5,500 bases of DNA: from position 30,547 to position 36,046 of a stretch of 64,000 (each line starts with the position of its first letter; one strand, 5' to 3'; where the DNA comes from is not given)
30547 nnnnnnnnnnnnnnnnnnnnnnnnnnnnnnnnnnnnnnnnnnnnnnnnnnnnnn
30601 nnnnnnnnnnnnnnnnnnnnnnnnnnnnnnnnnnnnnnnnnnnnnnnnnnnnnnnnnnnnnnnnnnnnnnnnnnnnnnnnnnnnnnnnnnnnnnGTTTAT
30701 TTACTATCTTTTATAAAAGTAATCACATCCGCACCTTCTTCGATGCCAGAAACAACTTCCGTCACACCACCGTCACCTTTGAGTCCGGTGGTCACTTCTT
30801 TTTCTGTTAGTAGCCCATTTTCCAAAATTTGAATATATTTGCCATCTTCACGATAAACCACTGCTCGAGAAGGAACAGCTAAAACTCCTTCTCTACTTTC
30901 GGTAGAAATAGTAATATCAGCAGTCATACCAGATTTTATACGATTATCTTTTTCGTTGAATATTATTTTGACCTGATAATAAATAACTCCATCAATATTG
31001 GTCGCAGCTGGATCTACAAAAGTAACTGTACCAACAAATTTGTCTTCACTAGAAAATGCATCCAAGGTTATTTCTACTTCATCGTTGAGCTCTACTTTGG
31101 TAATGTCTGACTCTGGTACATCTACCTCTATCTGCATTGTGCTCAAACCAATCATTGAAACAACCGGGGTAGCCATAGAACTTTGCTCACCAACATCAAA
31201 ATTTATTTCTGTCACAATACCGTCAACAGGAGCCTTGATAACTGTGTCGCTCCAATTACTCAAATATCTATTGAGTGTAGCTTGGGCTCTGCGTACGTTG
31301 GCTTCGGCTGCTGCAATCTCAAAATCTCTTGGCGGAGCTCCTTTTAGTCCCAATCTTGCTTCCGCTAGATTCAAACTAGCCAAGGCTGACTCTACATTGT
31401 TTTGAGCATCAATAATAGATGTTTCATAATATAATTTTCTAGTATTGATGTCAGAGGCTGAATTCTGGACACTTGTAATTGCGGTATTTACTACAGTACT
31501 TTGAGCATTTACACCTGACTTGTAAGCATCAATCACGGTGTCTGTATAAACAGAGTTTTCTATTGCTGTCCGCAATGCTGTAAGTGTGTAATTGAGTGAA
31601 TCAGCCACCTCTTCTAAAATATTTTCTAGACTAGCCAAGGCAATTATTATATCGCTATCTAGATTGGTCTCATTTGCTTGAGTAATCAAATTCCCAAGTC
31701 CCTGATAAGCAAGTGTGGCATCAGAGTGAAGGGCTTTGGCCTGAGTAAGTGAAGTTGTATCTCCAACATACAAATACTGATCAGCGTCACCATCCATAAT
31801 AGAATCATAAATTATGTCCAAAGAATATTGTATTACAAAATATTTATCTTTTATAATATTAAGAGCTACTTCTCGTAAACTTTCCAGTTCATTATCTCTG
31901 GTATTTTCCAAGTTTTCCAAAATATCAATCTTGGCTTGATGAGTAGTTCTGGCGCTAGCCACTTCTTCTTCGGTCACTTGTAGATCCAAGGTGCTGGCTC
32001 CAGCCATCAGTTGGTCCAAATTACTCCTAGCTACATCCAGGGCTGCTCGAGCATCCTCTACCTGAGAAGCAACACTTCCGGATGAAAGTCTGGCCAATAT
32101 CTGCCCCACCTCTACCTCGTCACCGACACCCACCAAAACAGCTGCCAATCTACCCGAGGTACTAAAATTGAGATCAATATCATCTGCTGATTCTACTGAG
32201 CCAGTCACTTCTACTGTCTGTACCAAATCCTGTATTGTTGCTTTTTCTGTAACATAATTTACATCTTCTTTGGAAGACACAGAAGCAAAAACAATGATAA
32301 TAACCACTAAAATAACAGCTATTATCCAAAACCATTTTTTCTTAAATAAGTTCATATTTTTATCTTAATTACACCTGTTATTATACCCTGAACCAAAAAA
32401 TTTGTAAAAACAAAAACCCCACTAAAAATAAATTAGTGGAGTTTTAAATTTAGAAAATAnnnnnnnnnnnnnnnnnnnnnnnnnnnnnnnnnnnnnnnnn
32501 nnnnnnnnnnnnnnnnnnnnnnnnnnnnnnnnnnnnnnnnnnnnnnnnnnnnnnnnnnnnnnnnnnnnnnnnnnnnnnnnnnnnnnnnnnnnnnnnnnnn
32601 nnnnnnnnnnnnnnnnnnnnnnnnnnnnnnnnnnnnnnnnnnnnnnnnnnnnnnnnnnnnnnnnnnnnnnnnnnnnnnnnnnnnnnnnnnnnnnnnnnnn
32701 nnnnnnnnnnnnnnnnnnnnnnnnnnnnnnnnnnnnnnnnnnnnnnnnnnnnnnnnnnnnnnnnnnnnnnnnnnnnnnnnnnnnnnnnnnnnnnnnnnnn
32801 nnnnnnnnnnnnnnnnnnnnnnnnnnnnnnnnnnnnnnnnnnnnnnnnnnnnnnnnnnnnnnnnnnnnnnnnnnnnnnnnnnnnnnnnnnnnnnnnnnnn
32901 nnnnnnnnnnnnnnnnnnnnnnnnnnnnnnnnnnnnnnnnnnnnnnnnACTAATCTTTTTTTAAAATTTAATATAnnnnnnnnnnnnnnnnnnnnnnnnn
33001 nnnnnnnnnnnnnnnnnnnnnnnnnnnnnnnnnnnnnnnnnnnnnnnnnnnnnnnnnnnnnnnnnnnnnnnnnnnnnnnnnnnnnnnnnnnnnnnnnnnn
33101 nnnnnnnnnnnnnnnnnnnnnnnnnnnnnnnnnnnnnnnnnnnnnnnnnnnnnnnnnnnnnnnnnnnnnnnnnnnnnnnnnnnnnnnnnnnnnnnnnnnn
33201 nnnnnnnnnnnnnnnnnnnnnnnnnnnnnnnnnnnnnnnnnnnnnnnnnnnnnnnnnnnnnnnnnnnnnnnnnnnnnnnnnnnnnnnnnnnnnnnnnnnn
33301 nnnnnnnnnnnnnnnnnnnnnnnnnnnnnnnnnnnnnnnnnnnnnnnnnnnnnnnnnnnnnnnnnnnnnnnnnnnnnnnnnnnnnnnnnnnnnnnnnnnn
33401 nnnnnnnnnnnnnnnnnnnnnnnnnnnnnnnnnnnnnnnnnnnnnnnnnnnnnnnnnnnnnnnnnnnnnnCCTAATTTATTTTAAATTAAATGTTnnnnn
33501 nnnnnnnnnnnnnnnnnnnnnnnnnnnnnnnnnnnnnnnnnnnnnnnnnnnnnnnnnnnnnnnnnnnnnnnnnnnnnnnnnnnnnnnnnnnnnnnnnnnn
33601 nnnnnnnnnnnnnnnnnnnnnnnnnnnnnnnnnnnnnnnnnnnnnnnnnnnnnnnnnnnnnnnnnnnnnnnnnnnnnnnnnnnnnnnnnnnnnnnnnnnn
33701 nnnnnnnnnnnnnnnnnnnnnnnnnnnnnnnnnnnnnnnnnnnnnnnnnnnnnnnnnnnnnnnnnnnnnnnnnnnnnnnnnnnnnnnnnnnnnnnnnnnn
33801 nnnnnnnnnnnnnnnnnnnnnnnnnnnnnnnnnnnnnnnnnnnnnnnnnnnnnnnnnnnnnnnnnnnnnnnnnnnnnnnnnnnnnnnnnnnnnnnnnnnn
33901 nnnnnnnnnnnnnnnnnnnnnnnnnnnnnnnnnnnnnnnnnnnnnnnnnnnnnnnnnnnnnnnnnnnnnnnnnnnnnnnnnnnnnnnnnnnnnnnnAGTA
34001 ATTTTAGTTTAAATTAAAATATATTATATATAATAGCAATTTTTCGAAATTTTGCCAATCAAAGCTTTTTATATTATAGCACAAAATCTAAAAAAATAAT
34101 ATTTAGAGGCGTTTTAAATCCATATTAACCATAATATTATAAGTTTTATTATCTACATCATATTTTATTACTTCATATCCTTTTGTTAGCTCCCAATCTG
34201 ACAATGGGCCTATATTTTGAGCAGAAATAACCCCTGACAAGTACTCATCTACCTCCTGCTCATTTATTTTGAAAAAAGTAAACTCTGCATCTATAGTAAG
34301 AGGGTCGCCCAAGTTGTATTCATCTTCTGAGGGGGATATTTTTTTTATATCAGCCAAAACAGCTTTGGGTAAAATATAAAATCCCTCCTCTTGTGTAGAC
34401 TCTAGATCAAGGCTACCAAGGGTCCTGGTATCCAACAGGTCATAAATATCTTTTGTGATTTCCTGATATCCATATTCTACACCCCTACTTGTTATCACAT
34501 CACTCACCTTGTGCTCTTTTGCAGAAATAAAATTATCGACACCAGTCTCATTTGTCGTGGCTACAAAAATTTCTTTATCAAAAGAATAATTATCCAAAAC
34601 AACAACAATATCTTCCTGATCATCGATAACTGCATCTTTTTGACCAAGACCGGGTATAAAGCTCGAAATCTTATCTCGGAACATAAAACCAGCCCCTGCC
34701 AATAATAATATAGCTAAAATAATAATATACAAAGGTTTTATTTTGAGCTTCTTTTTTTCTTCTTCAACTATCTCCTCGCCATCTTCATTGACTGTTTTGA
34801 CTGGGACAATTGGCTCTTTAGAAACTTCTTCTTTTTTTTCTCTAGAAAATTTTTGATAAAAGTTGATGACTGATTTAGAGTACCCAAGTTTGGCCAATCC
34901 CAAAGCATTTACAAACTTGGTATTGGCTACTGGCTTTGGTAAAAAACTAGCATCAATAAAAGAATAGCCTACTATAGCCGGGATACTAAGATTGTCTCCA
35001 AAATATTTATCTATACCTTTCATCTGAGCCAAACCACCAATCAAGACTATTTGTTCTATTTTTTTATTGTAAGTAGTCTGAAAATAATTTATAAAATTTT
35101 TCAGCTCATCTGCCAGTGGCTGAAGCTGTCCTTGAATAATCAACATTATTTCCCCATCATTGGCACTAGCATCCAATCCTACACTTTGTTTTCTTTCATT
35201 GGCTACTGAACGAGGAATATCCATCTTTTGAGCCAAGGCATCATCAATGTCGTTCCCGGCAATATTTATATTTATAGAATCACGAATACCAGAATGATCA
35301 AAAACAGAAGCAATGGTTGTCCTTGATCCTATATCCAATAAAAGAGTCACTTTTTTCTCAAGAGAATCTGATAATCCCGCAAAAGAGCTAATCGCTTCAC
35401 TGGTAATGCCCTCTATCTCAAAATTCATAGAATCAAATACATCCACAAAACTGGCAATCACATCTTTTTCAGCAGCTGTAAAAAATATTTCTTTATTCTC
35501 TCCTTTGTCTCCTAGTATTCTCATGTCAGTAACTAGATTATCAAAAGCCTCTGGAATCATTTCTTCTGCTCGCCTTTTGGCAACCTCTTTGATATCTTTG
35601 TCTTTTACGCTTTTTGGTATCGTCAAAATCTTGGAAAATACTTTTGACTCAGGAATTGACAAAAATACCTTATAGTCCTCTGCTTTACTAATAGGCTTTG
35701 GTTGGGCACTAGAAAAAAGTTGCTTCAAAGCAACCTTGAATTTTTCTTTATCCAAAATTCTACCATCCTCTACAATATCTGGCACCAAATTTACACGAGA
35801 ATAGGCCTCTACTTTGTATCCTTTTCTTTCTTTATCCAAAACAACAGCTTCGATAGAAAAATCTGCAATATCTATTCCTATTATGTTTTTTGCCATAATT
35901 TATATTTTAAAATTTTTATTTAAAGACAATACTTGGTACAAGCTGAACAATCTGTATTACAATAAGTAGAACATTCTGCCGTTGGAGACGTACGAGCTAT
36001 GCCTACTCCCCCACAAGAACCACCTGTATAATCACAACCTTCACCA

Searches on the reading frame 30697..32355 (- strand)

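Call 27: search_protein_families(library=ncbifam, proteins=[window:30697-32355:-])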
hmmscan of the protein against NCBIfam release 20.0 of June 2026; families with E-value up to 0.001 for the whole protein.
window:30697-32355:- (552 aa): 15 families
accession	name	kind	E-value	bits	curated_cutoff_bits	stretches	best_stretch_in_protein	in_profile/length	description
TIGR01730.1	RND_mfp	subfamily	2.2e-46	158.3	94.9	2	346-546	110-307/322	efflux RND transporter periplasmic adaptor subunit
NF008606.0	PRK11578.1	equivalog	1.9e-29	102.9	342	2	346-546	159-362/371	macrolide transporter subunit MacA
NF002939.0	PRK03598.1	equivalog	5e-24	85.1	393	2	283-487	118-329/332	secretion protein HlyD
TIGR00999.1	8a0102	subfamily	1.2e-23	83.6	319.3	1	346-546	66-264/271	CzcB/NccB family metal efflux transporter periplasmic adaptor subunit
TIGR02971.1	heterocyst_DevB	subfamily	1.3e-20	74.1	129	2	298-447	132-278/327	ABC exporter membrane fusion protein, DevB family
TIGR00998.1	8a0101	subfamily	2.5e-18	66.1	390.8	1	264-454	92-288/334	EmrA/EmrK family multidrug efflux transporter periplasmic adaptor subunit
NF007303.0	PRK09783.1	subfamily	4.6e-15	54.9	390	1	351-546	199-386/414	copper/silver efflux system membrane fusion protein CusB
TIGR01843.1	type_I_hlyD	subfamily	6.4e-14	51.7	208.65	2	347-488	247-401/422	HlyD family type I secretion periplasmic adaptor subunit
NF045680.1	DiMtlExpIhpB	equivalog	1.6e-11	43.8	450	1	366-542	131-304/326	divalent metal ion exporter adaptor subunit IhpB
NF007785.0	PRK10476.1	equivalog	6e-11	41.7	376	2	271-444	105-281/347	multidrug transporter subunit MdtN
NF011715.0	PRK15136.1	equivalog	4e-09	35.6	563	1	273-448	118-293/390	multidrug efflux MFS transporter periplasmic adaptor subunit EmrA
TIGR03794.1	NHLM_micro_HlyD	equivalog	2.5e-08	33.2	156.2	1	47-430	45-317/421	NHLP bacteriocin system secretion protein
NF008589.1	PRK11556.1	equivalog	4.4e-08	32.4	391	1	350-546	172-373/392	MdtA/MuxA family multidrug efflux RND transporter periplasmic adaptor subunit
NF007850.1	PRK10559.1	equivalog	7.9e-06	25.2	400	1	347-453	124-228/303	p-hydroxybenzoic acid efflux pump subunit AaeA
NF045904.1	RND-peri-MexE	equivalog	0.00013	21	714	0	30-121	33-125/390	multidrug efflux RND transporter periplasmic adaptor subunit MexE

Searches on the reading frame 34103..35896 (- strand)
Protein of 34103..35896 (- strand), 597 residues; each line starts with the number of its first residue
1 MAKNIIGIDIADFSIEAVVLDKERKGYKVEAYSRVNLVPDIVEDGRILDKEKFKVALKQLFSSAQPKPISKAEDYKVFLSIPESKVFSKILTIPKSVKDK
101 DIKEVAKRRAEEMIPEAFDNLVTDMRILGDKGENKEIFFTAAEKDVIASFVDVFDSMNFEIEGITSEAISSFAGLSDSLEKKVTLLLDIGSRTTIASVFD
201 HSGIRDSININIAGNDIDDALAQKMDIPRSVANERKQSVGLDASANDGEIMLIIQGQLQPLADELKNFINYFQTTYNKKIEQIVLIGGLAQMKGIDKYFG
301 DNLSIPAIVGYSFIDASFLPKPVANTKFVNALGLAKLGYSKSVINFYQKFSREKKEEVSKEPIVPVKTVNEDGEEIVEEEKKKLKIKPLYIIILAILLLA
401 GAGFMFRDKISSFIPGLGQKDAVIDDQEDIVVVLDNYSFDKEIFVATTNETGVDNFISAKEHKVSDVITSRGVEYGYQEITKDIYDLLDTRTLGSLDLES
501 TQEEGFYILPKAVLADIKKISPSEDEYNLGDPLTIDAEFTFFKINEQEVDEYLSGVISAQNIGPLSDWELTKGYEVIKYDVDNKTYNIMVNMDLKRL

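Call 27: search_protein_families(library=ncbifam, proteins=[window:34103-35896:-])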
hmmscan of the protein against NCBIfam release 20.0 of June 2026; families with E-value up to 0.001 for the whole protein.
window:34103-35896:- (597 aa): 7 families
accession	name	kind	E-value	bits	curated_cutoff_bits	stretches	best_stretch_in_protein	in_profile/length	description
TIGR01175.1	pilM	subfamily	1.4e-32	113.1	133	1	5-310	5-313/348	type IV pilus assembly protein PilM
NF045709.1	Amuc_1101_fam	equivalog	2.4e-14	53.1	650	1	4-306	6-311/608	Amuc_1101 family PilM-like pilus complex protein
TIGR01174.1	ftsA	equivalog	8e-10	38.3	175.85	1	138-241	151-255/371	cell division protein FtsA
NF011660.0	PRK15080.1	equivalog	3.9e-05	23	182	1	152-307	115-255/277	ethanolamine utilization protein EutJ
TIGR00904.1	mreB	subfamily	5.3e-05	22.4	365.75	0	180-225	148-193/334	MreB/Mrl family cell shape determining protein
TIGR02529.1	EutJ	subfamily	0.00026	20.5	152.1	1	151-308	81-223/239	ethanolamine utilization protein EutJ family protein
NF010539.0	PRK13927.1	subfamily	0.00061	18.8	293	0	180-225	149-194/339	rod shape-determining protein MreB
